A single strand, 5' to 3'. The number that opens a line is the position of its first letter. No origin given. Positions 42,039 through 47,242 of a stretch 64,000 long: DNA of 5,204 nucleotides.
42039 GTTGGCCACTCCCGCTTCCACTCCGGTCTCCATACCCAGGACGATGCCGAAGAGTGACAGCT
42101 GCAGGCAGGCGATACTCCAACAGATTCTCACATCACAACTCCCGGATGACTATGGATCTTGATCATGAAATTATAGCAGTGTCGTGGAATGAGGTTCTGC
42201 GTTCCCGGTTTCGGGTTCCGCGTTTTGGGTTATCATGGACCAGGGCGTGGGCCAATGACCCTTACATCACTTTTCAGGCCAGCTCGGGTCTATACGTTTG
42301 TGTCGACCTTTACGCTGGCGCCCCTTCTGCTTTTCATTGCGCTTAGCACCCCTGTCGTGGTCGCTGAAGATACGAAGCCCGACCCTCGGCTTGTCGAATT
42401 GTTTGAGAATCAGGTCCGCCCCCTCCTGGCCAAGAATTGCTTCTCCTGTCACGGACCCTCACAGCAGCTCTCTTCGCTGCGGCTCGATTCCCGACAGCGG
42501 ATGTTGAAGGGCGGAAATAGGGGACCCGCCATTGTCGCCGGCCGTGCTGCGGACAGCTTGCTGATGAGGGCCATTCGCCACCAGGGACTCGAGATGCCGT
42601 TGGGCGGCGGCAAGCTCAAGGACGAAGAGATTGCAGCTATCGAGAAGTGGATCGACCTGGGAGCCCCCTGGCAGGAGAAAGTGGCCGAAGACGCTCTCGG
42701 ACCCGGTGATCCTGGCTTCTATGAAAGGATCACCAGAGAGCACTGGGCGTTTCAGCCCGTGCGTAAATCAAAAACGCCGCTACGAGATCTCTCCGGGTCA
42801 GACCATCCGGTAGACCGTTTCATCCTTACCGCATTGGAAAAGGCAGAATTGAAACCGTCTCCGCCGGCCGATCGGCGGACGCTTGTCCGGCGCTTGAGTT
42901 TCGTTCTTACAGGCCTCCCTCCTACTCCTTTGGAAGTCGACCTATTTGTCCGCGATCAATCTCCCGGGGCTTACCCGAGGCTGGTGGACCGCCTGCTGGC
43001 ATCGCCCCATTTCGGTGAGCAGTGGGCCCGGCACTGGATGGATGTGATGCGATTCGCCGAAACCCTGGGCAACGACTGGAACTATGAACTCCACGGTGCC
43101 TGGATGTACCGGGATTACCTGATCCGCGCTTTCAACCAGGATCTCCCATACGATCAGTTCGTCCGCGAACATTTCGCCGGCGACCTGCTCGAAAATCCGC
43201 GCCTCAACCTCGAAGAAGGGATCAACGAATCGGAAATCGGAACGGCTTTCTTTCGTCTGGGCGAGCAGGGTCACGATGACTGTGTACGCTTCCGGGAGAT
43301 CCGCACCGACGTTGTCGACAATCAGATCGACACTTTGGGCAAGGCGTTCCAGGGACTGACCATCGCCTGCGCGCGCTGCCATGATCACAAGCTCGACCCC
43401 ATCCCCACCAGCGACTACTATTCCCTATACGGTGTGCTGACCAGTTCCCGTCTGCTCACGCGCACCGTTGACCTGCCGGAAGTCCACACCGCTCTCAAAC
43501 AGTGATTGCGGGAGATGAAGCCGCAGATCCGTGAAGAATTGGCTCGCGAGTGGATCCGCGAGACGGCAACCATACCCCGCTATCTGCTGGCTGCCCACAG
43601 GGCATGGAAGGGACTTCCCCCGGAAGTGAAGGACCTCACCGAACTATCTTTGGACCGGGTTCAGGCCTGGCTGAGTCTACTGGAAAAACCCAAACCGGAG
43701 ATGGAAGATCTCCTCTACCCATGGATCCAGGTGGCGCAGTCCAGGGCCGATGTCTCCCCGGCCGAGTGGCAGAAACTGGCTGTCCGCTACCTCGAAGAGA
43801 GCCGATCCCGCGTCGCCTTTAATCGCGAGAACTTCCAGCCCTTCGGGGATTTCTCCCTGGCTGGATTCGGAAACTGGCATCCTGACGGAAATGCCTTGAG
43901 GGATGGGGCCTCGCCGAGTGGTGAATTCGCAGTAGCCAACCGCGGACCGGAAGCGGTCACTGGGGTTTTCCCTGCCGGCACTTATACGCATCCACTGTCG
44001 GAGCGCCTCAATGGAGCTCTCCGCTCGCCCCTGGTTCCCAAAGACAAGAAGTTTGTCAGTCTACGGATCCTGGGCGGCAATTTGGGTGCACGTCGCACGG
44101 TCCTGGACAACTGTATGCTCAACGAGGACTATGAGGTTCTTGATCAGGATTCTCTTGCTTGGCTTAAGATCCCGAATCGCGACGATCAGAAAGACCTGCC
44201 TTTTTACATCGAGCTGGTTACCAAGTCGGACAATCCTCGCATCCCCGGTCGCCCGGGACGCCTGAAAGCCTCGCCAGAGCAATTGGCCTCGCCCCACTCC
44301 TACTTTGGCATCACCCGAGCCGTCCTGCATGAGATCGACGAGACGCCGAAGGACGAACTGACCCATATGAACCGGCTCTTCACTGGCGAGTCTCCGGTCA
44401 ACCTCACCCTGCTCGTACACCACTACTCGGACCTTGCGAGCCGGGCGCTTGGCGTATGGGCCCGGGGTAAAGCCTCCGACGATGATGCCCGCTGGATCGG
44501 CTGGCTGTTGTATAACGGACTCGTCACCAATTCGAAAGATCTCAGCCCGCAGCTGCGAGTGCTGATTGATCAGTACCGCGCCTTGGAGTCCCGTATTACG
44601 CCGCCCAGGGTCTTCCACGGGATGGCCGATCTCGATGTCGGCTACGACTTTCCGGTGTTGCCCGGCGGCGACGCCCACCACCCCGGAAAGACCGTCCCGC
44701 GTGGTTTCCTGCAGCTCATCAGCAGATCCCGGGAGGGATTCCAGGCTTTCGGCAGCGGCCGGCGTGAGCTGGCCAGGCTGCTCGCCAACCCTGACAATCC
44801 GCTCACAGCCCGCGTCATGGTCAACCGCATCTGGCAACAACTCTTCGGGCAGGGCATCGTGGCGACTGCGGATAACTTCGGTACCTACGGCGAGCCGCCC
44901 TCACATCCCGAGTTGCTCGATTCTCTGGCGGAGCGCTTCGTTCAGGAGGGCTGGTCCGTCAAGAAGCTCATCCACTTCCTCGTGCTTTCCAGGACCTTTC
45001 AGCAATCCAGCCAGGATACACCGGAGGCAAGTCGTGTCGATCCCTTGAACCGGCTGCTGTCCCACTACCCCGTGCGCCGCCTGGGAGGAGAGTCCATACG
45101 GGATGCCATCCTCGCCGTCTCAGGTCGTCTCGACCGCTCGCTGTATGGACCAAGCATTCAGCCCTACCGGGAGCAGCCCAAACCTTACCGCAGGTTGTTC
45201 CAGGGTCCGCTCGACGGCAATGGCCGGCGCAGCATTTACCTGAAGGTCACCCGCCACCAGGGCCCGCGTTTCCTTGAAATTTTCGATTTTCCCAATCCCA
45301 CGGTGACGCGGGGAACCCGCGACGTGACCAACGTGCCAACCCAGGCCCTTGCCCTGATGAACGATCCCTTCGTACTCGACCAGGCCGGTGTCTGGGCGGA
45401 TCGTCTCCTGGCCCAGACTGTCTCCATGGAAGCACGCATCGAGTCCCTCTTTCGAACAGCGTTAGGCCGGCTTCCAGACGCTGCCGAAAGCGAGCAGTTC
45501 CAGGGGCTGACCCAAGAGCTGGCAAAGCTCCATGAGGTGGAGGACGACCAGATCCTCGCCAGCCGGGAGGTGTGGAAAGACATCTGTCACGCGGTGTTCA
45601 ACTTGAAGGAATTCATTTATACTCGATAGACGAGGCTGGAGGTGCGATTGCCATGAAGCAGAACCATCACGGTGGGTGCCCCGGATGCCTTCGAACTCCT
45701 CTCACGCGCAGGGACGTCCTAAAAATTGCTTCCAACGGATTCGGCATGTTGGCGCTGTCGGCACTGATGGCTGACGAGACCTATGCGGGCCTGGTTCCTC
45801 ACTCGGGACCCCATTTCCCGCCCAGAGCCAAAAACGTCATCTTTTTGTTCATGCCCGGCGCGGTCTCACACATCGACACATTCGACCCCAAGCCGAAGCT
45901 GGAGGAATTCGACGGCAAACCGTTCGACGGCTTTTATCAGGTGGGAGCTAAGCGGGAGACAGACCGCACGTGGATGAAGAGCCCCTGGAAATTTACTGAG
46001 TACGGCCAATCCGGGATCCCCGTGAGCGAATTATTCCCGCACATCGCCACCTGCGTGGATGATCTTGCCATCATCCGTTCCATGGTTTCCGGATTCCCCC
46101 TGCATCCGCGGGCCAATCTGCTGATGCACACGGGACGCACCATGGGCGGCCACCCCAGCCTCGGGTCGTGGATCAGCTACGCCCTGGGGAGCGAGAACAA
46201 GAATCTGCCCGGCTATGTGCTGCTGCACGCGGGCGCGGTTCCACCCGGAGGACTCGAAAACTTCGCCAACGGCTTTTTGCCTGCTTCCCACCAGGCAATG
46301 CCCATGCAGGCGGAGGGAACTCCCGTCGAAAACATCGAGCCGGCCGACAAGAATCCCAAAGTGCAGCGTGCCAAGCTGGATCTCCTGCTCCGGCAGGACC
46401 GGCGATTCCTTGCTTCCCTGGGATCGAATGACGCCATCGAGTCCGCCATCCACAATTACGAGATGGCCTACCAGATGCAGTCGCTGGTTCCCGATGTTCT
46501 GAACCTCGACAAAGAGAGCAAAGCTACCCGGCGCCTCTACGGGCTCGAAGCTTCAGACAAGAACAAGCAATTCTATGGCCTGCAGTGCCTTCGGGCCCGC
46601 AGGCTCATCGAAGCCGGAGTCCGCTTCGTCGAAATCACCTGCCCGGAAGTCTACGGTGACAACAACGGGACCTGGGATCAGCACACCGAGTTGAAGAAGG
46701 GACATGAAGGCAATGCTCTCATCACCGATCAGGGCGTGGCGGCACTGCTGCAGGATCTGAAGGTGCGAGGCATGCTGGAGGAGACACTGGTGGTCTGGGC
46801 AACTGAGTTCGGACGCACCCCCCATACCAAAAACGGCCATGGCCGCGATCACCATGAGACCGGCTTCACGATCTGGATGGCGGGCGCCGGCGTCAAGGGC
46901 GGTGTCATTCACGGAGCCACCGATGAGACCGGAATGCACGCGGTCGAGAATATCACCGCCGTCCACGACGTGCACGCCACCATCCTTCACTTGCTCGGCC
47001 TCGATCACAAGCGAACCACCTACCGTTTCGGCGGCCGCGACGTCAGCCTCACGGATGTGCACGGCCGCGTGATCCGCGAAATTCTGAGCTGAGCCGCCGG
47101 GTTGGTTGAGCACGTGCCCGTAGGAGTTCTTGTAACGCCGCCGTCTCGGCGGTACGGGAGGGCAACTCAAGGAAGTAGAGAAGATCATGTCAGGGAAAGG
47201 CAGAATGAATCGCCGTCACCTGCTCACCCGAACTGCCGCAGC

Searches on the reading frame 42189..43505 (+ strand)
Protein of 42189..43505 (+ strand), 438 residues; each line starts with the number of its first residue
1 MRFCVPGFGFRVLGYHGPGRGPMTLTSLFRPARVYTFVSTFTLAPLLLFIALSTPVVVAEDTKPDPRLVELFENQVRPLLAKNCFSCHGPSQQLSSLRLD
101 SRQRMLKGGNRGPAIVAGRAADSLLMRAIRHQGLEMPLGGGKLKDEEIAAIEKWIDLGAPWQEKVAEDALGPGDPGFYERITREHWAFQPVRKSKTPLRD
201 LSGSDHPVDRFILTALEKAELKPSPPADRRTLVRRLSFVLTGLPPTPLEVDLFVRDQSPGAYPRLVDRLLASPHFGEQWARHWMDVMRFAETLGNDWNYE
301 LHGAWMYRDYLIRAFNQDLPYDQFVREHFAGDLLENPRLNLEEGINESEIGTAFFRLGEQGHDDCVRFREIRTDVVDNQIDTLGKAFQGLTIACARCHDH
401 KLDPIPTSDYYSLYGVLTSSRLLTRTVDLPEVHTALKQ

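Call 53: search_protein_families(library=pfam, proteins=[window:42189-43505:+], max_evalue=0.00001)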
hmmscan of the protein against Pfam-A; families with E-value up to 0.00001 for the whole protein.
window:42189-43505:+ (438 aa): 3 families
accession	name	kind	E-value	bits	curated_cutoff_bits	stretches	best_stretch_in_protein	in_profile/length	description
PF07583.16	PSCyt2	-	1.5e-76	257.5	29.8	1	207-420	1-207/209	Protein of unknown function (DUF1549)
PF07635.16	PSCyt1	-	3.2e-14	53.7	22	1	84-137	1-56/59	Planctomycete cytochrome C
PF13442.11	Cytochrome_CBB3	-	7.6e-07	29.8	27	0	78-155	8-68/68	Cytochrome C oxidase, cbb3-type, subunit III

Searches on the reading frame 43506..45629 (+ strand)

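Call 53: search_protein_families(library=pfam, proteins=[window:43506-45629:+], max_evalue=0.00001)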
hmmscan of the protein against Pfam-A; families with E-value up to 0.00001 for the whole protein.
window:43506-45629:+ (707 aa): 1 family
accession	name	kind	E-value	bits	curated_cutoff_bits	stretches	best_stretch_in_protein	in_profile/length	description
PF07587.16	PSD1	-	1.2e-87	293.9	28.5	1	418-666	1-241/244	Protein of unknown function (DUF1553)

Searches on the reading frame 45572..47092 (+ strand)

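Call 53: search_protein_families(library=pfam, proteins=[window:45572-47092:+], max_evalue=0.00001)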
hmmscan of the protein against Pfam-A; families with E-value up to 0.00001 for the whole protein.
window:45572-47092:+ (506 aa): 1 family
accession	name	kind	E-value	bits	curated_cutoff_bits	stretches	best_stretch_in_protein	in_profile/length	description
PF07394.17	DUF1501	-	7.3e-142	473.6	27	1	86-505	1-390/390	Protein of unknown function (DUF1501)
